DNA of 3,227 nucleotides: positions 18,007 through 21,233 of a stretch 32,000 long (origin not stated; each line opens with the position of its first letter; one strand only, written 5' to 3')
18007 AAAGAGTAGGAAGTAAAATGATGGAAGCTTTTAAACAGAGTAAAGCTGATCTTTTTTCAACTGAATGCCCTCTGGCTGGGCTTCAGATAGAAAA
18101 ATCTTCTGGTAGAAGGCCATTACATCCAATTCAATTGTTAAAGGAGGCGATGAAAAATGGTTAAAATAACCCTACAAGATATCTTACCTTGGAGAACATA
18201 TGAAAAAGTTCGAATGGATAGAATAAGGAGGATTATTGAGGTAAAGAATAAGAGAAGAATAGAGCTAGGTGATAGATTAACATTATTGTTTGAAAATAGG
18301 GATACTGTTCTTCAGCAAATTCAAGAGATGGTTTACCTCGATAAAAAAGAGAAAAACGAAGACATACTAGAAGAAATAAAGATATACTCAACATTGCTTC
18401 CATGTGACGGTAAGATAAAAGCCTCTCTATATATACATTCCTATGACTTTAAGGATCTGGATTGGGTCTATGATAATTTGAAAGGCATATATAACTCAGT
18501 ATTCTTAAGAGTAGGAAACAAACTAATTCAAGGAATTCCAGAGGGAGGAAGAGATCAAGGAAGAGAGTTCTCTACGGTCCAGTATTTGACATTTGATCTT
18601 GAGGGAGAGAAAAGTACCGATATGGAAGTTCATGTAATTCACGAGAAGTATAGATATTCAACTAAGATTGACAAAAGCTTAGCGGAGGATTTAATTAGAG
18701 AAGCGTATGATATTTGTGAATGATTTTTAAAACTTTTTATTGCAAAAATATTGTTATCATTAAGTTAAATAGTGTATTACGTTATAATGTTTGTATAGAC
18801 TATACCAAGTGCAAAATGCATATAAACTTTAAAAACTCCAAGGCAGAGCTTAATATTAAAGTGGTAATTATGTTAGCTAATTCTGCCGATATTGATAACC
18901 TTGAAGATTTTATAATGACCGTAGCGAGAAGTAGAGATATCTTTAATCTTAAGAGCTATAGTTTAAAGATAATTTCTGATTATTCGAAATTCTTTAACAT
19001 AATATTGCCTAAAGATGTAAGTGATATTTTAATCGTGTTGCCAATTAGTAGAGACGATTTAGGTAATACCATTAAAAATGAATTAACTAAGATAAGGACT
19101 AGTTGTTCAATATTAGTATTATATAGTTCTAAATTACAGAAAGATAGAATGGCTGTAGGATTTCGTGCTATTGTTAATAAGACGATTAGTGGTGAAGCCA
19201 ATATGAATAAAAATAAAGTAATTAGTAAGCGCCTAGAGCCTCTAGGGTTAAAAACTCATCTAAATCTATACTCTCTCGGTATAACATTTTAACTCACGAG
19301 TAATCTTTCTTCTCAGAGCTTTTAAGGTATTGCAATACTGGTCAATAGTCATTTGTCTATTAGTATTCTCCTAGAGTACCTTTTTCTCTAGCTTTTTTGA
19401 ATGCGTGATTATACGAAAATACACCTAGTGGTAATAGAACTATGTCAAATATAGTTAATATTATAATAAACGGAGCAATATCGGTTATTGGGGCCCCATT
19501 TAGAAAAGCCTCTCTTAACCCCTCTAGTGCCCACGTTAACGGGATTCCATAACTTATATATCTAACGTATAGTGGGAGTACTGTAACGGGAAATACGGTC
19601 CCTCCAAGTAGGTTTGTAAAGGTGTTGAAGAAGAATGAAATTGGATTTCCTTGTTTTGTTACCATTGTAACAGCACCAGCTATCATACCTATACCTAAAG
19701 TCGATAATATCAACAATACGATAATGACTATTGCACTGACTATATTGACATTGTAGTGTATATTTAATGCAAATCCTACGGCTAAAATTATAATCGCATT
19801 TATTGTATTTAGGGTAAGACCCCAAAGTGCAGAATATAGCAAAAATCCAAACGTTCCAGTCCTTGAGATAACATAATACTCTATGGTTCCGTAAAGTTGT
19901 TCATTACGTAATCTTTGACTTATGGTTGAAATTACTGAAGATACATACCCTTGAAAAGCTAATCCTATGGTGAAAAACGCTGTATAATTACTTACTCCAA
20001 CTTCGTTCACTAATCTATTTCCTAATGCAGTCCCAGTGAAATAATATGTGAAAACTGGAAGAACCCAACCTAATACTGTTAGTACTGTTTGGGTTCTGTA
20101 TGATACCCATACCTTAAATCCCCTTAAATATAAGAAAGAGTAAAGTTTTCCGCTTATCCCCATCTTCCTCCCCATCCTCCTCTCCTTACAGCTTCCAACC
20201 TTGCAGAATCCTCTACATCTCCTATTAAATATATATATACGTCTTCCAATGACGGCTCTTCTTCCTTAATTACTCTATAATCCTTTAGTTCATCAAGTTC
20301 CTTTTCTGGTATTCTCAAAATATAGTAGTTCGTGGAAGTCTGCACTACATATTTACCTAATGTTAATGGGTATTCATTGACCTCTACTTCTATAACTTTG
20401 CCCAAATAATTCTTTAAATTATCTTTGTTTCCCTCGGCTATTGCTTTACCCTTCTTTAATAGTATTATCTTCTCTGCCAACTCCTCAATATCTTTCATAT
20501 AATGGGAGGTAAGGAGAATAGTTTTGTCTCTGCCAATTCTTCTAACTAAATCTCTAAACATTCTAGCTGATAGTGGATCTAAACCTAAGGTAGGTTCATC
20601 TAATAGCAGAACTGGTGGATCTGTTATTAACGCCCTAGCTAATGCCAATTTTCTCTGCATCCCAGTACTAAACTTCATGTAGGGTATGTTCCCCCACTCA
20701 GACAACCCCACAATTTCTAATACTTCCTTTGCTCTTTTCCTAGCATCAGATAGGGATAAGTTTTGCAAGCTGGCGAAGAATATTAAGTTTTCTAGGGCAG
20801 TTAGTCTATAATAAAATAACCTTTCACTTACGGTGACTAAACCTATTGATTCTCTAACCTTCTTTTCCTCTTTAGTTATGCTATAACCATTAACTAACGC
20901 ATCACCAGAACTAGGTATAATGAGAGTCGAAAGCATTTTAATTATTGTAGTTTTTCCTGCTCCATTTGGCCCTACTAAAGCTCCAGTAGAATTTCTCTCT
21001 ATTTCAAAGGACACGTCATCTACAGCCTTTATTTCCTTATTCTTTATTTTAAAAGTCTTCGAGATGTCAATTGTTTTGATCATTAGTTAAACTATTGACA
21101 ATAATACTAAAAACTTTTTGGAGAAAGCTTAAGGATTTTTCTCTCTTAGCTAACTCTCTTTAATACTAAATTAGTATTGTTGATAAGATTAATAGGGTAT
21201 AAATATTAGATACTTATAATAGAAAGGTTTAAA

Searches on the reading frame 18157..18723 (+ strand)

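Call 68: search_protein_families(library=pfam, proteins=[window:18157-18723:+], max_evalue=0.0001)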
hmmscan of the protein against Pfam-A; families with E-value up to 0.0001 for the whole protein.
window:18157-18723:+ (188 aa): 1 family
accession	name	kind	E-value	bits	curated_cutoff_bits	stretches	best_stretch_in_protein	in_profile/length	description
PF12007.14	DUF3501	-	2.9e-58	197.4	25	1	3-182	1-186/187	Protein of unknown function (DUF3501)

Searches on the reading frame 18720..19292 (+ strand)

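Call 68: search_protein_families(library=pfam, proteins=[window:18720-19292:+], max_evalue=0.0001)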
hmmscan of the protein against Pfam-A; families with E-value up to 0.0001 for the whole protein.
window:18720-19292:+ (190 aa): 1 family
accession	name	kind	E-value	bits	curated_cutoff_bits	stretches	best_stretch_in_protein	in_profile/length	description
PF16239.10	DUF4898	-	1.8e-29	102.1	25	1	62-144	1-81/82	Domain of unknown function (DUF4898)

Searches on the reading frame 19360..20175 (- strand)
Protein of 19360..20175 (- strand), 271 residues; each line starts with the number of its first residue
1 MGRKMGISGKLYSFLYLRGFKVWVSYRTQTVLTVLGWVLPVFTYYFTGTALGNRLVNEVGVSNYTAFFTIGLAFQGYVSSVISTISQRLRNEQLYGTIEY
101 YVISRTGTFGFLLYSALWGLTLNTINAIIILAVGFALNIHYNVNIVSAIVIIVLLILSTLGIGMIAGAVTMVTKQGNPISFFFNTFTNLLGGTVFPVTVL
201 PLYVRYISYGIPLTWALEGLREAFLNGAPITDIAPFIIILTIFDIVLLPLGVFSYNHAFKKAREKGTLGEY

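Call 69: search_protein_families(library=pfam, proteins=[window:19360-20175:-], max_evalue=0.0001)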
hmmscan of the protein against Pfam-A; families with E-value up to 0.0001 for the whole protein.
window:19360-20175:- (271 aa): 2 families
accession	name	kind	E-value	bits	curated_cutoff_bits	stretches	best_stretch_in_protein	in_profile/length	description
PF01061.29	ABC2_membrane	-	3.7e-14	53.2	26.9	1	23-224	11-210/211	ABC-2 type transporter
PF12698.13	ABC2_membrane_3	-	2.3e-10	40.6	31.6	1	60-252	159-346/347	ABC-2 family transporter protein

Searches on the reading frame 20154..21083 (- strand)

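Call 69: search_protein_families(library=pfam, proteins=[window:20154-21083:-], max_evalue=0.0001)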
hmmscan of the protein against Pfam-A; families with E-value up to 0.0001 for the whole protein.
window:20154-21083:- (309 aa): 4 families
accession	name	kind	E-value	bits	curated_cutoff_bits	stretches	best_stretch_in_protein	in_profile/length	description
PF00005.33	ABC_tran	-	1.2e-29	104.1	25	1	22-165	2-136/137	ABC transporter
PF13304.12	AAA_21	-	9.3e-17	62.5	27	1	107-194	196-298/304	AAA domain, putative AbiEii toxin, Type IV TA system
PF13555.12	AAA_29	-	2.7e-05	24.3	27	1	22-61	13-51/61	P-loop containing region of AAA domain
PF13175.12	AAA_15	-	8.4e-05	22.8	32.1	0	20-56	13-48/374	AAA ATPase domain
